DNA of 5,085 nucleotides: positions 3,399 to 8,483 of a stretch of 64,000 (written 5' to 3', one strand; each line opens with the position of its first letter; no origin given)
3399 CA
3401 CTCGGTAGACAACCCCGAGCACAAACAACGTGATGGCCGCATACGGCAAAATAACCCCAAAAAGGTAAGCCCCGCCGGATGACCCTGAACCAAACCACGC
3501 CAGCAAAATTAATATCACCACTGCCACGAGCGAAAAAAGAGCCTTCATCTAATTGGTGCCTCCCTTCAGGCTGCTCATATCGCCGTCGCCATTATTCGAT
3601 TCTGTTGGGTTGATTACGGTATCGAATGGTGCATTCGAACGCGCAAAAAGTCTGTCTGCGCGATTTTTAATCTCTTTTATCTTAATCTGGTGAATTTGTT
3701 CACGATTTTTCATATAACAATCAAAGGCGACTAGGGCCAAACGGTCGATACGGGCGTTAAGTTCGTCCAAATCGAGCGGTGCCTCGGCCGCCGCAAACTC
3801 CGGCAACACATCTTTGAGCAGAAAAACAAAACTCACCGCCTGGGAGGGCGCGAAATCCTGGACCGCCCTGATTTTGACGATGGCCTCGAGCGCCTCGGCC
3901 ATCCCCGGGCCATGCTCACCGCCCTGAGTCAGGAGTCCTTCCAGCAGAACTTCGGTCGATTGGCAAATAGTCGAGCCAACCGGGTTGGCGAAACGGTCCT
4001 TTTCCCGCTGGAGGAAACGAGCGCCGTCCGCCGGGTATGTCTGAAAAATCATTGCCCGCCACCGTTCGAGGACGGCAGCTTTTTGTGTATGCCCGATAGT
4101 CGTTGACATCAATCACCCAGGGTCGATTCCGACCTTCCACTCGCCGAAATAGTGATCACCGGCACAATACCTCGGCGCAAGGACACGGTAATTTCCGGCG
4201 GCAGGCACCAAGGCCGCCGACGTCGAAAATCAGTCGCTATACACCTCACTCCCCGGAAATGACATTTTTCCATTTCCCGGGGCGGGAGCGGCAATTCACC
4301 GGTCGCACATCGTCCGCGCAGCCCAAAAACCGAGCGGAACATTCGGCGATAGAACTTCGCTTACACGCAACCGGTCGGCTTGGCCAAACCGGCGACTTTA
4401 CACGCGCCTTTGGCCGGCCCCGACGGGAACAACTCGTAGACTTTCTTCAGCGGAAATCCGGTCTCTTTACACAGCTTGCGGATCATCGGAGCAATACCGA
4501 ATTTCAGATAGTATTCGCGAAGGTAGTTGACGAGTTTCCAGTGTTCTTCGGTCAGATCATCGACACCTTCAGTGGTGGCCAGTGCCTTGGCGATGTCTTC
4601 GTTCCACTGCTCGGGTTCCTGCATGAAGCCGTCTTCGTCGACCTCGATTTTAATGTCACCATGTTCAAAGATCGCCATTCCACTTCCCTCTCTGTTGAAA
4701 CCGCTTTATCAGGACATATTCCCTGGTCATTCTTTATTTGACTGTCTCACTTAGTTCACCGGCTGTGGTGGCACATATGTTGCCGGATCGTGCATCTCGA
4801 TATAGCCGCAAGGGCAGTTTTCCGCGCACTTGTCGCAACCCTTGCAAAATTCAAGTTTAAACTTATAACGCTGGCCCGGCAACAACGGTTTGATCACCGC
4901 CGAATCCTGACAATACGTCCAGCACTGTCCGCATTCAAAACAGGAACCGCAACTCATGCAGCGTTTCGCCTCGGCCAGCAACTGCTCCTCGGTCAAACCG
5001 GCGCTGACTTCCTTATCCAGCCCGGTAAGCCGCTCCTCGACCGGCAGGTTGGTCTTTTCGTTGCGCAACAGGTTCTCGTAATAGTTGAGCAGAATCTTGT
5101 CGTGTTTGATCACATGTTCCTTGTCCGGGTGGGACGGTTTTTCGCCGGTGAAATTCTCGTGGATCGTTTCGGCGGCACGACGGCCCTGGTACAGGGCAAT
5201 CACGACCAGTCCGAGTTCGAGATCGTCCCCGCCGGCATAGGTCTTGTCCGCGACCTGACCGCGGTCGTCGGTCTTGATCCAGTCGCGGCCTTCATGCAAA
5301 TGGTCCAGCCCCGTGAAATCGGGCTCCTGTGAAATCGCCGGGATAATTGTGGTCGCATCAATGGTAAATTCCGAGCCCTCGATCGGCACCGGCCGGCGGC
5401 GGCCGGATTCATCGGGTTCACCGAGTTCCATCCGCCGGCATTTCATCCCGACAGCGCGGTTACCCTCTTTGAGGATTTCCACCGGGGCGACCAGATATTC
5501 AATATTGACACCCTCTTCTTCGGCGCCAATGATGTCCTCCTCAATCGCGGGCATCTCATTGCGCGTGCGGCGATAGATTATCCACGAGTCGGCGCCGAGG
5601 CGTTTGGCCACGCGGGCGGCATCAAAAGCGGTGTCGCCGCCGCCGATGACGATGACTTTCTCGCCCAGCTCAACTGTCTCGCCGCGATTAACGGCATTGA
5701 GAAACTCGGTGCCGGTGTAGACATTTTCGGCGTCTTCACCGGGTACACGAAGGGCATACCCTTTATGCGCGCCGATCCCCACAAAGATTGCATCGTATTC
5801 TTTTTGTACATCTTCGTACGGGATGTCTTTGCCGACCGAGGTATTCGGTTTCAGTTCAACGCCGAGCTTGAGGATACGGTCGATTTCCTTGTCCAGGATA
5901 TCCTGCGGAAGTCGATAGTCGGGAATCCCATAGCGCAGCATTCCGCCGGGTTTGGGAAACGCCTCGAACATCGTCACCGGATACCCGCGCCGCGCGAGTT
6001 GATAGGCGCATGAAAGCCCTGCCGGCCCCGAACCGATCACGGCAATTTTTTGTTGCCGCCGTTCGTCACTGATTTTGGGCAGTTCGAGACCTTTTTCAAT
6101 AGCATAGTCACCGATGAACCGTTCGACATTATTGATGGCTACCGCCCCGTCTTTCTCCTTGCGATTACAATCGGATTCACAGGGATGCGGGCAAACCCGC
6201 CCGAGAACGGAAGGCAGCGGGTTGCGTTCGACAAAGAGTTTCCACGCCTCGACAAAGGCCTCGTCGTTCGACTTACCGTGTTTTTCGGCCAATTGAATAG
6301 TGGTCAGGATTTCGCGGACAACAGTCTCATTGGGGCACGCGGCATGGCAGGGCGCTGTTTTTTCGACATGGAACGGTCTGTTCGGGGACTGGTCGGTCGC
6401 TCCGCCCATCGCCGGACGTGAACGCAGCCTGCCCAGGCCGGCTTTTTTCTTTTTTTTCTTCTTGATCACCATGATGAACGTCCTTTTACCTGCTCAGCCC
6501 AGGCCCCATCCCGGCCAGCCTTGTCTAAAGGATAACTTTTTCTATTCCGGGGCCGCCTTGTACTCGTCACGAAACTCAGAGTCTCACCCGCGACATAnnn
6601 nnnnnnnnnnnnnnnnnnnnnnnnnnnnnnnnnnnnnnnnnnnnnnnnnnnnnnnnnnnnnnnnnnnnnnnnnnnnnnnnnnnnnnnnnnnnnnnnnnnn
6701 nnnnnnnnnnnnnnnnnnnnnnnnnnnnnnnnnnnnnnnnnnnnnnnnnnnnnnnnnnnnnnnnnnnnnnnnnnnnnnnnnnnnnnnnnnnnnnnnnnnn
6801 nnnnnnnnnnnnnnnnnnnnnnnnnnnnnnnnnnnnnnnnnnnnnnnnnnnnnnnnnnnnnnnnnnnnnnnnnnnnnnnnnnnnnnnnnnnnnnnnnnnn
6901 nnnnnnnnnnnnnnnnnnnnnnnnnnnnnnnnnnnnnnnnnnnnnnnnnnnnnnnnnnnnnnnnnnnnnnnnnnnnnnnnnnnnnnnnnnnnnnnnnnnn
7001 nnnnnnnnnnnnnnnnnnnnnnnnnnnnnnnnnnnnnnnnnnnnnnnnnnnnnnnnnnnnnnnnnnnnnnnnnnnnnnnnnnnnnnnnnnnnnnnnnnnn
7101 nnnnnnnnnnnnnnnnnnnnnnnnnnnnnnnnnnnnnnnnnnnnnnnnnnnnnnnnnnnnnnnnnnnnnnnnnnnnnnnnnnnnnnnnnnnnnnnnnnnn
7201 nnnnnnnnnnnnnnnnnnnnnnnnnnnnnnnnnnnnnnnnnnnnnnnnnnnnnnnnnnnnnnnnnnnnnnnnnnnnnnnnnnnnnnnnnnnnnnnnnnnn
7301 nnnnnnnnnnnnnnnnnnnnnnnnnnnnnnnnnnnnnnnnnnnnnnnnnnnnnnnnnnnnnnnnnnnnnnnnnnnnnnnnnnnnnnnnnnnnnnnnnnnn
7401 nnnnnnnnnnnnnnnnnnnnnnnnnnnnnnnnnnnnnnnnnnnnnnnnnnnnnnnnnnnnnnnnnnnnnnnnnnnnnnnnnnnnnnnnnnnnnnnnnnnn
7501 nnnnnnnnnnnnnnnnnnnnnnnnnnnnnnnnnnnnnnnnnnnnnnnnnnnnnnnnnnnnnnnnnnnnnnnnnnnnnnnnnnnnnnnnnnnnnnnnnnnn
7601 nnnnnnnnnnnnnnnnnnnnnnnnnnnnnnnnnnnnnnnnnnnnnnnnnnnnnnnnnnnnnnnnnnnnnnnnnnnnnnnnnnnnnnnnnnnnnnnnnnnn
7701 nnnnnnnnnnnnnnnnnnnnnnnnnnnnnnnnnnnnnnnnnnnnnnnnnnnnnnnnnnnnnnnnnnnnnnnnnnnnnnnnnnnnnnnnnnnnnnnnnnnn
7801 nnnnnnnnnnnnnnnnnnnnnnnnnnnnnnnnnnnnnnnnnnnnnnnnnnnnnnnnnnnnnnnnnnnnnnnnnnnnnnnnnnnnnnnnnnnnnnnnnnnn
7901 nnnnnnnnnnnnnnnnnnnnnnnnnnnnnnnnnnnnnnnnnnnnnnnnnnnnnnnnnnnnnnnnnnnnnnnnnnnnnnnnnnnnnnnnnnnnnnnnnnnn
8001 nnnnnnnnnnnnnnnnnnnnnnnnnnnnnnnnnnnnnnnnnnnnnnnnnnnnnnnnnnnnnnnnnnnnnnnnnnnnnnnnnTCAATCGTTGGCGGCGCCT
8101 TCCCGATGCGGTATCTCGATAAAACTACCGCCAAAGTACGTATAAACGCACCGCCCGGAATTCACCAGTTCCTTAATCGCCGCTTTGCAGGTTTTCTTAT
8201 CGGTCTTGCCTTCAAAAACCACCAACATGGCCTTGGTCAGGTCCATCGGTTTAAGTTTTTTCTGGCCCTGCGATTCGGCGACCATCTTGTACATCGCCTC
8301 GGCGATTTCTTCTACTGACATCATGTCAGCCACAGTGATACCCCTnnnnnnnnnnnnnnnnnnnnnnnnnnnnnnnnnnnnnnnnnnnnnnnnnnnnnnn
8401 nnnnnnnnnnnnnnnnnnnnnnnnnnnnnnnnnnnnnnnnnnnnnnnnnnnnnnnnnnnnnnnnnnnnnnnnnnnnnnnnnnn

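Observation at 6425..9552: Complementary charged tails: DsrA poly-acidic C-terminus and DsrL poly-Lys N-terminus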

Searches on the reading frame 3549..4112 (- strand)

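Call 4: search_protein_families(library=ncbifam, proteins=[window:3549-4112:-])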
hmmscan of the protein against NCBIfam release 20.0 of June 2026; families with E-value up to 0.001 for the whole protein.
window:3549-4112:- (187 aa): 0 families

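Call 5: search_protein_families(library=pfam, proteins=[window:3549-4112:-])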
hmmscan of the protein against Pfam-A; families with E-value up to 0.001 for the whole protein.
window:3549-4112:- (187 aa): 1 family
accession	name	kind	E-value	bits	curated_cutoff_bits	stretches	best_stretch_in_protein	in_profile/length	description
PF14361.12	RsbRD_N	-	8.5e-16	59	24.3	1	9-103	7-99/104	RsbT co-antagonist protein rsbRD N-terminal domain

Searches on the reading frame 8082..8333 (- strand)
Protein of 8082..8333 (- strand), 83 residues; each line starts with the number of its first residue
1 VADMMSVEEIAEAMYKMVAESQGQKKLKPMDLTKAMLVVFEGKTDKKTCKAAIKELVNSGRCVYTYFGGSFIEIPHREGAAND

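Call 4: search_protein_families(library=ncbifam, proteins=[window:8082-8333:-])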
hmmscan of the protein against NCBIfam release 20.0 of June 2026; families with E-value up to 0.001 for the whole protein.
window:8082-8333:- (83 aa): 0 families

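Call 5: search_protein_families(library=pfam, proteins=[window:8082-8333:-])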
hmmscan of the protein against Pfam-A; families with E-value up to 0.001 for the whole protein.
window:8082-8333:- (83 aa): 0 families

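Call 61: search_protein_families(library=pfam, proteins=[window:8082-8333:-], max_evalue=10)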
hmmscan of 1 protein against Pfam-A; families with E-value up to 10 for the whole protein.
window:8082-8333:- (83 aa): 3 families
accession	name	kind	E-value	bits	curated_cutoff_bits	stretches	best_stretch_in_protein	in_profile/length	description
PF07106.19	TBPIP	-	0.01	16.2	22.8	1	28-69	15-55/62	TBPIP/Hop2 winged helix domain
PF12953.12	DUF3842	-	0.18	12.6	28.5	1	8-55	82-129/130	Domain of unknown function (DUF3842)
PF24101.1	eWH_GTF3C1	-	0.2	11.8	30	1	41-63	40-62/110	GTF3C1, extended winged-helix domain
